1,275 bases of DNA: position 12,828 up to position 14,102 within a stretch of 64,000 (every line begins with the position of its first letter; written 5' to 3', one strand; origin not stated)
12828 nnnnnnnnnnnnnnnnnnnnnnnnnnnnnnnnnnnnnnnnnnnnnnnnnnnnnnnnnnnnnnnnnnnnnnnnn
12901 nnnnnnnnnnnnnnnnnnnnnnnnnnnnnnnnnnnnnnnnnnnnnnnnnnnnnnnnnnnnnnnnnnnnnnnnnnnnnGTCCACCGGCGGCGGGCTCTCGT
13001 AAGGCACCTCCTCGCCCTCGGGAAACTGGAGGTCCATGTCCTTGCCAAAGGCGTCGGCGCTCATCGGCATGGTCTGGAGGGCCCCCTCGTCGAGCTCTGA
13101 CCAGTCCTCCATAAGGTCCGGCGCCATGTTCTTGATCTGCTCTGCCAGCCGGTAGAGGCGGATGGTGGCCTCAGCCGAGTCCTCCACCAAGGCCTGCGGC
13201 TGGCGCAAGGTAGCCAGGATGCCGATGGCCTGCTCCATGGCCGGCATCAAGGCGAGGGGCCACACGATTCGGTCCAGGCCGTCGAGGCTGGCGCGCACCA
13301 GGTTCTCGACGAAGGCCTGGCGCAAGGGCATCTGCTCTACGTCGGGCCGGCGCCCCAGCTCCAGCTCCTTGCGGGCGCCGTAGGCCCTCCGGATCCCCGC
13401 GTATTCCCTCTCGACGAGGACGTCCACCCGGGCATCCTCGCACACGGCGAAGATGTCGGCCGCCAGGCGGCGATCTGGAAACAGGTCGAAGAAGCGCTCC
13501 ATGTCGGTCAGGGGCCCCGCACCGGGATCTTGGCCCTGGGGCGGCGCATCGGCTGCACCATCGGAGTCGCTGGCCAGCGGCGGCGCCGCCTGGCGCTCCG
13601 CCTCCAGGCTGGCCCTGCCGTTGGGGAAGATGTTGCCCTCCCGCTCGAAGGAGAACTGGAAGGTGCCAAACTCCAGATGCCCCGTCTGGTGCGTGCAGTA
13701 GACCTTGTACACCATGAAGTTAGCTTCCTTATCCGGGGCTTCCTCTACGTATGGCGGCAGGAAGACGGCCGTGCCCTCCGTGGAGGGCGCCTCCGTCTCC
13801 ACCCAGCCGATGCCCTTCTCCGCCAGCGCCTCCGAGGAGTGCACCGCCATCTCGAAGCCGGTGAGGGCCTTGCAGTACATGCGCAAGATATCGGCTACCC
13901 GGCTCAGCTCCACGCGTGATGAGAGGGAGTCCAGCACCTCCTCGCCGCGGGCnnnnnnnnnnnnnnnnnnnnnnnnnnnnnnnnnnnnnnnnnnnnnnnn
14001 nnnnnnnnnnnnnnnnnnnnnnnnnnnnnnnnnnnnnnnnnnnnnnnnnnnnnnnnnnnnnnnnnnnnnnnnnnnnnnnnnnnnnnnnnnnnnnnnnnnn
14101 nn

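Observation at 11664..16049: CbbQ/NorQ-type AAA+ ATPase paired with an unusually large (1111 aa) VWA protein, without RuBisCO or NO reductase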

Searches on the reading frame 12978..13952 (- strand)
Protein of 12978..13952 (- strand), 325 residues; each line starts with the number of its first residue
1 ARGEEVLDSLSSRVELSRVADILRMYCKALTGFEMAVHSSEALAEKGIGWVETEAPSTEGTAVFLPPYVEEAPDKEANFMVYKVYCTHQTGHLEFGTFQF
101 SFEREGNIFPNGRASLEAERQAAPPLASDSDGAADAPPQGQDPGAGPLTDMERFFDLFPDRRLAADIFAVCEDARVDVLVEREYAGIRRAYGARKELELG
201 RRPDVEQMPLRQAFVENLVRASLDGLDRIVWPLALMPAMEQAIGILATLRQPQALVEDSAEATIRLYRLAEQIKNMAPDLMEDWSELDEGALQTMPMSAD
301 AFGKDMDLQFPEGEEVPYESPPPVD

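Call 58: search_solved_structures(query=A4, max_evalue=10)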
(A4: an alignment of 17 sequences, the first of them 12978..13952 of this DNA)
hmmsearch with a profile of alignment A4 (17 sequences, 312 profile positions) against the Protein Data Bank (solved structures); distinct sequences matched with E-value up to 10: 2.
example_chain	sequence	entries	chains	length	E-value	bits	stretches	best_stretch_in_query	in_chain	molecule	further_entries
8v3b_a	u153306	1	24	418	0.073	15.4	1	199-276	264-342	O43_129_+4 component B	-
4fe8_A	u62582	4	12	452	1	11.6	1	233-303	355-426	Maltose-binding periplasmic protein,Huntingtin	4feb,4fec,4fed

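Call 63: predict_structure(alignment_id=A4)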
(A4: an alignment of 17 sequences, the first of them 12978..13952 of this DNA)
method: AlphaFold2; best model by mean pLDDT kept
length: 325 residues; sequences in the alignment: 17
mean_pLDDT: 84.5   pTM: 0.84
mean pLDDT of the five models: 84.5, 84.4, 83.0, 82.5, 81.8
residues with pLDDT >= 90: 198; 70-90: 72; 50-70: 34; < 50: 21
segments of 3 or more residues with pLDDT < 50: 127-142, 298-301
pLDDT, mean of each block of 10 residues (from residue 1): 55 89 91 89 70 79 91 89 94 92 95 91 63 41 66 92 94 95 92 93 93 96 94 93 95 96 96 89 87 61 63 86 70
secondary structure, 60 per line:
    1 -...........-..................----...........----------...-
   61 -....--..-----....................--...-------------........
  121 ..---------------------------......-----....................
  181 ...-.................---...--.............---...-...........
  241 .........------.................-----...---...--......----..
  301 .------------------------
elements in order: H2-12 H16-31 E36-39 H40-46 E57-59 E62-65 H75-94 H113-122 H150-155 H161-183 H185-201 H210-222 E230-232 H233-249 H256-272 E284-286 H289-294

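Call 66: fold_search(model_id=the predicted structure, library=pdb)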
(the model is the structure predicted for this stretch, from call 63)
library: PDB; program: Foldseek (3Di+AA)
matches with E <= 10: 16; with E <= 0.001: 0
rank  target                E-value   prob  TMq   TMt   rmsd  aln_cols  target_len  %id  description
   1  8bsa_A                3.3e+00  0.02  0.10  0.17  14.9       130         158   13  Vc1313-LBD bound to D-arginine (released 2023-06-07)
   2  9f5x_2D               5.4e+00  0.02  0.12  0.14  19.4       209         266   10  Structure of the Chlamydomonas reinhardtii respiratory supercomplex I1 III2 IV2 (released 2025-03-12)
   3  4ywt_D                5.4e+00  0.01  0.10  0.08  25.5       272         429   10  Crystal structure of full-length glypican-1 core protein after controlled crystal dehydration to 87% relative humidity (released 2015-07-29)
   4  7s96_B                5.7e+00  0.01  0.10  0.13  15.2       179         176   11  Structure of the Light Harvesting Complex PC577 from Hemiselmis pacifica (released 2022-02-09)
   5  4bwe_B                6.0e+00  0.01  0.10  0.08  23.5       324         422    9  Crystal structure of C-terminally truncated glypican-1 after controlled dehydration to 86 percent relative humidity (released 2013-12-18)
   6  7au3_C                7.0e+00  0.01  0.12  0.14  17.6       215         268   12  Cytochrome c oxidase structure in F-state (released 2021-12-01)
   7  7tlf_B                7.4e+00  0.01  0.09  0.13  15.2       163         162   12  Structure of the photoacclimated Light Harvesting Complex PE545 from Proteomonas sulcata (released 2022-02-09)
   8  7nvo_H                7.7e+00  0.01  0.12  0.14  16.2       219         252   13  Human TRiC complex in open state with nanobody bound (released 2022-03-02)
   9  5xsj_L                8.1e+00  0.02  0.13  0.23   9.6       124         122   10  XylFII-LytSN complex (released 2017-08-02)
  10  4xtk_G                8.6e+00  0.01  0.10  0.10  15.7       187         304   12  Structure of TM1797, a CAS1 protein from Thermotoga maritima (released 2015-02-11)
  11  1f1m_A                9.0e+00  0.02  0.13  0.21  16.3       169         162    8  CRYSTAL STRUCTURE OF OUTER SURFACE PROTEIN C (OSPC) (released 2001-04-04)
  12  4cbe                  9.0e+00  0.01  0.11  0.16  17.0       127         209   13  Crystal structure of complement factors H and FHL-1 binding protein BBH06 or CRASP-2 from Borrelia burgdorferi (Native) (released 2014-04-16)
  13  7tlf_H                9.0e+00  0.01  0.08  0.13  14.6       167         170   10  Structure of the photoacclimated Light Harvesting Complex PE545 from Proteomonas sulcata (released 2022-02-09)
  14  6s18_A                9.5e+00  0.03  0.15  0.26   9.8       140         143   14  Ligand binding domain of the P. putida receptor PcaY_PP in complex with glycerol (released 2020-10-21)
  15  4z36                  1.0e+01  0.02  0.13  0.11  17.4       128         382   13  Crystal Structure of Human Lysophosphatidic Acid Receptor 1 in complex with ONO-3080573 (released 2015-06-03)
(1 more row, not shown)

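Call 98: fold_search(model_id=the predicted structure, library=viral)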
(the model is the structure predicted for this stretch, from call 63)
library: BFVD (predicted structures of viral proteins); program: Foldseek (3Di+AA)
matches with E <= 10: 27; with E <= 0.001: 0
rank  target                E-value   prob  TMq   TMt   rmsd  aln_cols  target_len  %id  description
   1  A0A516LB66            1.9e-03  1.00  0.43  0.36  22.0       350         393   13  (no name in the UniProt tables at hand)
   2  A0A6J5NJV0            7.4e-03  1.00  0.41  0.21  17.1       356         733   13  Cobalt chelatase, CobT subunit [uncultured Caudovirales phage]
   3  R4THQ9                1.8e-02  1.00  0.51  0.22  22.7       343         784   12  VWFA domain-containing protein [Haloarcula californiae tailed virus 2]
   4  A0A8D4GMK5            5.7e-02  0.99  0.45  0.25  20.5       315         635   12  (no name in the UniProt tables at hand)
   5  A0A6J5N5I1            1.6e-01  0.35  0.31  0.17  15.7       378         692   10  VWFA domain containing protein [uncultured Caudovirales phage]
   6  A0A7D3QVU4            2.6e+00  0.05  0.13  0.08  19.1       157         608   13  Uncharacterized protein [Fadolivirus FV1/VV64]
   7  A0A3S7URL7            3.0e+00  0.07  0.15  0.22  14.5       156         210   14  (no name in the UniProt tables at hand)
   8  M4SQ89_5              3.5e+00  0.02  0.10  0.03  17.7       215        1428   11  (no name in the UniProt tables at hand)
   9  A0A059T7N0            3.7e+00  0.02  0.15  0.06  23.1       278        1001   10  Tail tape measure protein [Listeria phage LP-114]
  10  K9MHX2                3.9e+00  0.04  0.16  0.17  15.3       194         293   12  Virion protein US10 [Chimpanzee herpesvirus strain 105640]
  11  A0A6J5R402            4.1e+00  0.01  0.08  0.04  28.6       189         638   13  SSL2 DNA or RNA helicases of superfamily II [uncultured Caudovirales phage]
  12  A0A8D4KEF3            4.3e+00  0.03  0.12  0.19  14.6       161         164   14  (no name in the UniProt tables at hand)
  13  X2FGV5                4.8e+00  0.03  0.15  0.15  20.6       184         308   15  Virion protein US10 [Cercopithecine herpesvirus 16]
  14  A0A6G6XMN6            4.8e+00  0.01  0.10  0.13  29.3       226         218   10  (no name in the UniProt tables at hand)
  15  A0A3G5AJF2            5.3e+00  0.01  0.12  0.08  20.0       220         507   16  ATPase AAA-type core domain-containing protein [Solivirus sp.]
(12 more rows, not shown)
